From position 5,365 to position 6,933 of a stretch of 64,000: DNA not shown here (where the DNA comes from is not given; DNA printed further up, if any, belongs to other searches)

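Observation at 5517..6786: Pilin-like N-terminus fused to a ~250-aa beta-propeller (NHL-like) domain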

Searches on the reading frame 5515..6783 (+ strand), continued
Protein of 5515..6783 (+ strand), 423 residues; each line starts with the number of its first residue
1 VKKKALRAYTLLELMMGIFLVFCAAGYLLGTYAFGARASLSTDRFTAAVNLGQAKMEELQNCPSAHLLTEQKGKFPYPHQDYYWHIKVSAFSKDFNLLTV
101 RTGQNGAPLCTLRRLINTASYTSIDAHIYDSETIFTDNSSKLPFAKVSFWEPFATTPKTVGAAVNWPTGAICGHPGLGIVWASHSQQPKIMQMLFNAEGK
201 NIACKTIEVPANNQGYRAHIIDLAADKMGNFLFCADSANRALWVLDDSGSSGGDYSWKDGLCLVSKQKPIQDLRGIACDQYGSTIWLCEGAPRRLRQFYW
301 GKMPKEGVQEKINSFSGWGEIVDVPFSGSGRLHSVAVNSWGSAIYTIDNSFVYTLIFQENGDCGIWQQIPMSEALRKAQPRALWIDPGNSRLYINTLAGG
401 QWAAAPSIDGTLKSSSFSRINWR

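Call 45: predict_structure(alignment_id=A2)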
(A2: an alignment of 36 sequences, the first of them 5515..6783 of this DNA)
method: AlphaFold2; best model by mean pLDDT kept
length: 423 residues; sequences in the alignment: 36
mean_pLDDT: 87.6   pTM: 0.82
mean pLDDT of the five models: 87.6, 87.2, 86.6, 86.6, 84.6
residues with pLDDT >= 90: 247; 70-90: 140; 50-70: 33; < 50: 3
segments of 3 or more residues with pLDDT < 50: none
pLDDT, mean of each block of 10 residues (from residue 1): 56 86 91 86 91 89 78 94 96 91 90 85 81 82 79 59 83 87 91 87 92 85 92 94 85 70 91 95 96 96 91 93 90 95 96 91 90 94 92 90 93 94 64
secondary structure, 60 per line:
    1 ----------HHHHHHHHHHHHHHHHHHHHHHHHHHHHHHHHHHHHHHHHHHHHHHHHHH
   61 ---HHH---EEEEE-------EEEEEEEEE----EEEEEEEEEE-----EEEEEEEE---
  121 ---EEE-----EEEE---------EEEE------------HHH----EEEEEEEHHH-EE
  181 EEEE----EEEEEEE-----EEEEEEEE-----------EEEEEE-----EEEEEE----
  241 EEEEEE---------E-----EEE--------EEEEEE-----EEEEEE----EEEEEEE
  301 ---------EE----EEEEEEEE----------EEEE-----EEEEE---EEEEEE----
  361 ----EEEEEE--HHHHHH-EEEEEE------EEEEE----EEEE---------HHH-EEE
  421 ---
elements in order: H11-60 E70-74 E82-90 E95-104 E110-117 E124-126 E132-135 E145-148 E168-174 E179-184 E189-195 E201-208 E220-225 E231-236 E241-246 E262-264 E273-278 E284-289 E294-300 E316-323 E334-337 E343-347 E351-356 E365-370 H373-378 E380-385 E392-396 E401-404 E418-420

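Call 48: fold_search(model_id=the predicted structure, library=pdb)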
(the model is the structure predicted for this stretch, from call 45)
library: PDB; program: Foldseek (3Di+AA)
matches with E <= 10: 1301; with E <= 0.001: 563
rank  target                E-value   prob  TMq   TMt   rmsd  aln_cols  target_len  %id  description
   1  6nau_A                4.2e-09  1.00  0.45  0.56  14.5       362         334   10  1.55 Angstrom Resolution Crystal Structure of 6-phosphogluconolactonase from Klebsiella pneumoniae (released 2018-12-19)
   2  3hfq_A                5.0e-09  1.00  0.44  0.52  15.3       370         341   12  Crystal structure of the lp_2219 protein from Lactobacillus plantarum. Northeast Structural Genomics Consortium Target (released 2009-05-26)
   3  1ri6                  7.2e-09  1.00  0.48  0.58  14.8       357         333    9  Structure of a putative isomerase from E. coli (released 2003-11-25)
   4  6igb_A                7.2e-09  1.00  0.41  0.47  16.1       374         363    9  the structure of Pseudomonas aeruginosa Periplasmic gluconolactonase, PpgL (released 2018-11-21)
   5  1l0q_A                7.9e-09  1.00  0.44  0.47  10.4       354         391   10  Tandem YVTN beta-propeller and PKD domains from an archaeal surface layer protein (released 2002-11-06)
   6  5oql_A                9.3e-09  1.00  0.46  0.26  14.7       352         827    8  Cryo-EM structure of the 90S pre-ribosome from Chaetomium thermophilum (released 2017-10-11)
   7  3fgb_B                1.7e-08  1.00  0.41  0.48  15.5       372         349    9  Crystal structure of the Q89ZH8_BACTN protein from Bacteroides thetaiotaomicron. Northeast Structural Genomics Consort (released 2008-12-23)
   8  3u4y_B                2.0e-08  1.00  0.41  0.53  14.1       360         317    9  The crystal structure of a functionally unknown protein (Dtox_1751) from Desulfotomaculum acetoxidans DSM 771. (released 2011-10-26)
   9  3scy                  2.1e-08  1.00  0.39  0.46  15.8       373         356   10  Crystal structure of a putative 6-phosphogluconolactonase (BF1038) from Bacteroides fragilis NCTC 9343 at 1.50 A resolut (released 2011-07-20)
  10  3fgb_A                2.6e-08  1.00  0.45  0.53  15.5       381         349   10  Crystal structure of the Q89ZH8_BACTN protein from Bacteroides thetaiotaomicron. Northeast Structural Genomics Consort (released 2008-12-23)
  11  1nr0                  2.8e-08  1.00  0.32  0.23  23.4       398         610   11  Two Seven-Bladed Beta-Propeller Domains Revealed By The Structure Of A C. elegans Homologue Of Yeast Actin Interacting P (released 2003-07-01)
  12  5gje_B                2.9e-08  1.00  0.22  0.16  26.1       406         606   12  Three-dimensional reconstruction of human LRP6 ectodomain complexed with Dkk1 (released 2017-01-18)
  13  5h13                  3.1e-08  1.00  0.43  0.49  14.6       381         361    9  EED in complex with PRC2 allosteric inhibitor EED396 (released 2017-01-25)
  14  7mq8_LN               3.1e-08  1.00  0.24  0.16  23.9       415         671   10  Cryo-EM structure of the human SSU processome, state pre-A1 (released 2021-09-22)
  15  9fqr_Hy               3.6e-08  1.00  0.39  0.24  13.6       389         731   10  96-nm repeat of axonemal doublet microtubules from bovine sperm (released 2025-03-26)
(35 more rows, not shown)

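Call 49: search_protein_families(library=pfam, alignment_id=A2, max_evalue=0.1)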
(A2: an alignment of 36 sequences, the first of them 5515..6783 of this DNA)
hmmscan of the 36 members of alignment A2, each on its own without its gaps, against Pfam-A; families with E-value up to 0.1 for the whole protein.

A. member 1, window:5515-6783:+ (423 aa): 0 families

B. families by the number of members that match (of 36 scanned): 12 families
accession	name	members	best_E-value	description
PF07963.17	N_methyl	21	3.1e-06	Prokaryotic N-terminal methylation motif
PF01436.27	NHL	20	1.9e-12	NHL repeat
PF08450.18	SGL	11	1e-06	SMP-30/Gluconolactonase/LRE-like region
PF01731.26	Arylesterase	5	0.00045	Arylesterase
PF25021.1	TEN_NHL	3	0.004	Teneurin NHL domain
PF02501.22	T2SSI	2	1.8e-05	Type II secretion system (T2SS), protein I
PF24684.1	Vgb_lyase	1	0.0083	Virginiamycin B lyase family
PF16225.10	DUF4884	1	0.018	Domain of unknown function (DUF4884)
PF13517.12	FG-GAP_3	1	0.024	FG-GAP-like repeat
PF10282.15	Lactonase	1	0.025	Lactonase, 7-bladed beta-propeller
PF19035.6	TSP1_CCN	1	0.045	CCN3 Nov like TSP1 domain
PF13449.12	Phytase-like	1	0.066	Esterase-like activity of phytase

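Call 53: find_encoding_contigs(protein=P0022, flank=10000, max_places=1)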
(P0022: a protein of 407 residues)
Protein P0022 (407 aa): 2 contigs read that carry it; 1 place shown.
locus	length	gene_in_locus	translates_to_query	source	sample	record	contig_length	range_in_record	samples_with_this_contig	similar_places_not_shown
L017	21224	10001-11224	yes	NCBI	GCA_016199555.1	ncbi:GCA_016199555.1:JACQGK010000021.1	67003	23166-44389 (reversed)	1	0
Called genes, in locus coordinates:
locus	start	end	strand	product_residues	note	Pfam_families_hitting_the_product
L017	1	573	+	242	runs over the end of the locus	PF12796:Ank_2, PF13637:Ank_4, PF13857:Ank_5 (weak), PF00023:Ank (weak), PF13606:Ank_3 (weak), PF12796:Ank_2, PF13637:Ank_4, PF00023:Ank (weak), +1 more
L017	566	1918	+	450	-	PF13181:TPR_8 (faint), PF13428:TPR_14 (faint), PF00515:TPR_1 (faint), PF07719:TPR_2 (faint), PF13174:TPR_6 (faint), PF13176:TPR_7 (faint), PF13424:TPR_12, PF13432:TPR_16 (weak), +4 more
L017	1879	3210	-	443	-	PF01266:DAO (faint), PF07992:Pyr_redox_2, PF13450:NAD_binding_8 (weak), PF13738:Pyr_redox_3 (faint), PF00070:Pyr_redox, PF22366:NDH2_C (weak)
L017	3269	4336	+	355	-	-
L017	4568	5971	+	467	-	PF12390:Se-cys_synth_N, PF03841:SelA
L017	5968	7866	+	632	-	PF00009:GTP_EFTU, PF01926:MMR_HSR1 (weak), PF03144:GTP_EFTU_D2, PF25461:Beta-barrel_SelB, PF09107:WHD_3rd_SelB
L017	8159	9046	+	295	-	PF00072:Response_reg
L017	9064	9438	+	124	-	-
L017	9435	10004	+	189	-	-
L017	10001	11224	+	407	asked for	-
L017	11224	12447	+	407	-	PF28597:T2SSF_N (weak), PF00482:T2SSF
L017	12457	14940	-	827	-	PF13492:GAF_3 (faint), PF01590:GAF (weak), PF13185:GAF_2, PF00512:HisKA, PF02518:HATPase_c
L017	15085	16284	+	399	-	PF00437:T2SSE, PF25199:nSTAND_NTPase5 (weak), PF13191:AAA_16 (faint)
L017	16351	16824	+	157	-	-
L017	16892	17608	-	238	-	PF07238:PilZ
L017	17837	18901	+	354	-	PF00482:T2SSF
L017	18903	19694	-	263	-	PF00072:Response_reg, PF04397:LytTR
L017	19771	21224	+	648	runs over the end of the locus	PF06580:His_kinase, PF02518:HATPase_c, PF13581:HATPase_c_2 (weak)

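Call 54: find_encoding_contigs(protein=P0036, flank=10000, max_places=1)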
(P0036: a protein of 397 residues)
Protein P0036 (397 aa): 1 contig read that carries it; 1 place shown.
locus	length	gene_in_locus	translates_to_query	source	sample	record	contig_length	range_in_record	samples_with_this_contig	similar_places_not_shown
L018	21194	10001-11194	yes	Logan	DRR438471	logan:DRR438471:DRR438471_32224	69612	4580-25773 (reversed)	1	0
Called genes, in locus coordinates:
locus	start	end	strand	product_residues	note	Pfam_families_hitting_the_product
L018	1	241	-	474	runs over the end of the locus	PF00392:GntR, PF09339:HTH_IclR (faint), PF13412:HTH_24 (weak), PF14502:HTH_41 (faint), PF00155:Aminotran_1_2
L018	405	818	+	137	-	-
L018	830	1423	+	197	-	-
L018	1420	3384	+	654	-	-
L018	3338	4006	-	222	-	PF14378:PAP2_3 (weak), PF01569:PAP2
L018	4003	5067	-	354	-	PF02518:HATPase_c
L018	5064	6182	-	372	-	-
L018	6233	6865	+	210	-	PF00072:Response_reg, PF00486:Trans_reg_C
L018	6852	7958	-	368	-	PF13243:SQHop_cyclase_C (faint), PF13249:SQHop_cyclase_N (faint)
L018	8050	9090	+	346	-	PF00482:T2SSF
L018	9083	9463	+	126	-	-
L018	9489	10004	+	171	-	-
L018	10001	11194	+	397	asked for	-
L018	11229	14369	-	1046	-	-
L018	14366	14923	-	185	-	PF07638:Sigma70_ECF (faint), PF04542:Sigma70_r2, PF08281:Sigma70_r4_2, PF04545:Sigma70_r4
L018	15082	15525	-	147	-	-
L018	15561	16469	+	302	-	PF12802:MarR_2, PF22381:Staph_reg_Sar_Rot, PF01047:MarR, PF13601:HTH_34 (weak), PF00583:Acetyltransf_1, PF13673:Acetyltransf_10, PF13508:Acetyltransf_7, PF08445:FR47 (weak)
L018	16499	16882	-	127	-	-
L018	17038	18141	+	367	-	PF02515:CoA_transf_3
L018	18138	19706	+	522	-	PF01268:FTHFS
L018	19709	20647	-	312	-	PF01551:Peptidase_M23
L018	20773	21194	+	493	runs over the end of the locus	PF04371:PAD_porph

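Call 61: search_protein_families(library=ncbifam, proteins=[L017:9064-9435:+, L018:9083-9460:+, L001:8877-9311:+, L003:8774-9364:+, L017:9435-10001:+, L018:9489-10001:+, L001:9433-9996:+, L003:9327-10001:+], max_evalue=0.05)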
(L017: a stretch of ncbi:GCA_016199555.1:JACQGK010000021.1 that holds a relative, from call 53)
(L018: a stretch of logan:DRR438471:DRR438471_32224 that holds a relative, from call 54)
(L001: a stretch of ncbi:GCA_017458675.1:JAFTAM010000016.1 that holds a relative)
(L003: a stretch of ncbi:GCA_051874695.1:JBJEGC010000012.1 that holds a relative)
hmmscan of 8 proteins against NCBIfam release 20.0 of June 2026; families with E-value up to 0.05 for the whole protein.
L017:9064-9435:+ (124 aa): 2 families
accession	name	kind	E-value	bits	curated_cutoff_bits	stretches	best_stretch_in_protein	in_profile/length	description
NF037980.1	T2SS_GspK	equivalog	0.00037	20.1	130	1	1-50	4-53/307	type II secretion system minor pseudopilin GspK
NF041014.1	pilin_ComGG_2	equivalog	0.031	14.9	40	1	3-51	8-56/101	competence type IV pilus minor pilin ComGG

L018:9083-9460:+ (126 aa): 2 families
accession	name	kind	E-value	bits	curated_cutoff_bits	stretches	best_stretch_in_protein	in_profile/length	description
NF037980.1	T2SS_GspK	equivalog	4.3e-05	23.2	130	1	5-59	2-56/307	type II secretion system minor pseudopilin GspK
TIGR02600.1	Verru_Chthon_A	subfamily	0.036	11.9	332.3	1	6-54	1-49/1296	Verru_Chthon cassette protein A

L001:8877-9311:+ (145 aa): 0 families

L003:8774-9364:+ (197 aa): 2 families
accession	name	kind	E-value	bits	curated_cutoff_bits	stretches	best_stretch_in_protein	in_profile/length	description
NF037980.1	T2SS_GspK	equivalog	0.0012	18.4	130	1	42-92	3-53/307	type II secretion system minor pseudopilin GspK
NF051896.1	tapirin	equivalog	0.032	12.5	600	1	34-98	11-75/660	cellulose-binding protein tapirin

L017:9435-10001:+ (189 aa): 2 families
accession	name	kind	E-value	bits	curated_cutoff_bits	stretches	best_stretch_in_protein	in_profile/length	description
TIGR02599.1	TIGR02599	subfamily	0.0013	18.1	256.5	1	9-68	1-60/361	Verru_Chthon cassette protein C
NF041013.1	T4P_ComGE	equivalog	0.02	15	49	1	7-33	3-29/83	competence type IV pilus minor pilin ComGE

L018:9489-10001:+ (171 aa): 0 families

L001:9433-9996:+ (188 aa): 0 families

L003:9327-10001:+ (225 aa): 1 family
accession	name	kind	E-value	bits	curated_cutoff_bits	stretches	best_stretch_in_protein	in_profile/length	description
NF041247.1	UsfY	equivalog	0.037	14.8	100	0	11-63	8-60/95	protein UsfY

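Call 67: list_cluster_members(proteins=[P0015, P0018, P0021, P0023, P0024, P0025, P0026, P0027, P0031, P0041])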
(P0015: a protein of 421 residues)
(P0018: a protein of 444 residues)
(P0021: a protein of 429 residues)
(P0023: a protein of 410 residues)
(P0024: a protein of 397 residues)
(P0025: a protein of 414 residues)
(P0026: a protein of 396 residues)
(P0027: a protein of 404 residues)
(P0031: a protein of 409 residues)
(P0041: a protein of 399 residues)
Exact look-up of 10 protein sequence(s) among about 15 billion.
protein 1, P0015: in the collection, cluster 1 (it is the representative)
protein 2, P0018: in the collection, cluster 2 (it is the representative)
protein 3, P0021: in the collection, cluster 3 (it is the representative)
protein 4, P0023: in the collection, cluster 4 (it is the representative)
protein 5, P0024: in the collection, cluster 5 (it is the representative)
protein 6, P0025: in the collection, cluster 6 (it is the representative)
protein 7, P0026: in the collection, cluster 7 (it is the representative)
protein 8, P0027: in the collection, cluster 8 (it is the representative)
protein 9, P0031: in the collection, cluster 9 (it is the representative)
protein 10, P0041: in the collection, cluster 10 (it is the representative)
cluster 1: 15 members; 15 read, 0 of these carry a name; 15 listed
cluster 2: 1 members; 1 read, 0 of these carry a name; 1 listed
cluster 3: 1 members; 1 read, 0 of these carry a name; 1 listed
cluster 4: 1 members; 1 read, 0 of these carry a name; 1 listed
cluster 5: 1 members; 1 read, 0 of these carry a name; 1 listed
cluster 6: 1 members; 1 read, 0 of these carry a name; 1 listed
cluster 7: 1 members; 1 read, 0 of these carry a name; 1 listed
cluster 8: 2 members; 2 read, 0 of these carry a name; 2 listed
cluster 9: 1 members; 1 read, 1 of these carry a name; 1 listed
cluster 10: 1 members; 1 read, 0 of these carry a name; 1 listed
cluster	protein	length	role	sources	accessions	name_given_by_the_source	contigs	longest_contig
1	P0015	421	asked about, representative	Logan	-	-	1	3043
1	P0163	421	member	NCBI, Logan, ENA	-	-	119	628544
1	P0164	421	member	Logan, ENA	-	-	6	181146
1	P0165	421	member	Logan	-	-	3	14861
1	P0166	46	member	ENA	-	-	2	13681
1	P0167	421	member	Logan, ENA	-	-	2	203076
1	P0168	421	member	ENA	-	-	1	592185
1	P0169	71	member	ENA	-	-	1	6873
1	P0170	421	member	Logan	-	-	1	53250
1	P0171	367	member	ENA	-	-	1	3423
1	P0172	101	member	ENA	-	-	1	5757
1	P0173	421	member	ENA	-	-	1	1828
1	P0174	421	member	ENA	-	-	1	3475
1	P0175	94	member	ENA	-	-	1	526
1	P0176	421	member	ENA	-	-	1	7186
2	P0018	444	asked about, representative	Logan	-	-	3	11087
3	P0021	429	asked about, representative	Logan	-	-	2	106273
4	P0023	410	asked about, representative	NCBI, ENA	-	-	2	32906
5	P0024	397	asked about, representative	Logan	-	-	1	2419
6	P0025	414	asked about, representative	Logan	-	-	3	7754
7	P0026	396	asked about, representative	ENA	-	-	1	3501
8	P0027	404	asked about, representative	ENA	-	-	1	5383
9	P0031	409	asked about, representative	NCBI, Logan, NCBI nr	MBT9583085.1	hypothetical protein IV102_07040 [bacterium] | hypothetical protein [bacterium]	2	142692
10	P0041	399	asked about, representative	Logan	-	-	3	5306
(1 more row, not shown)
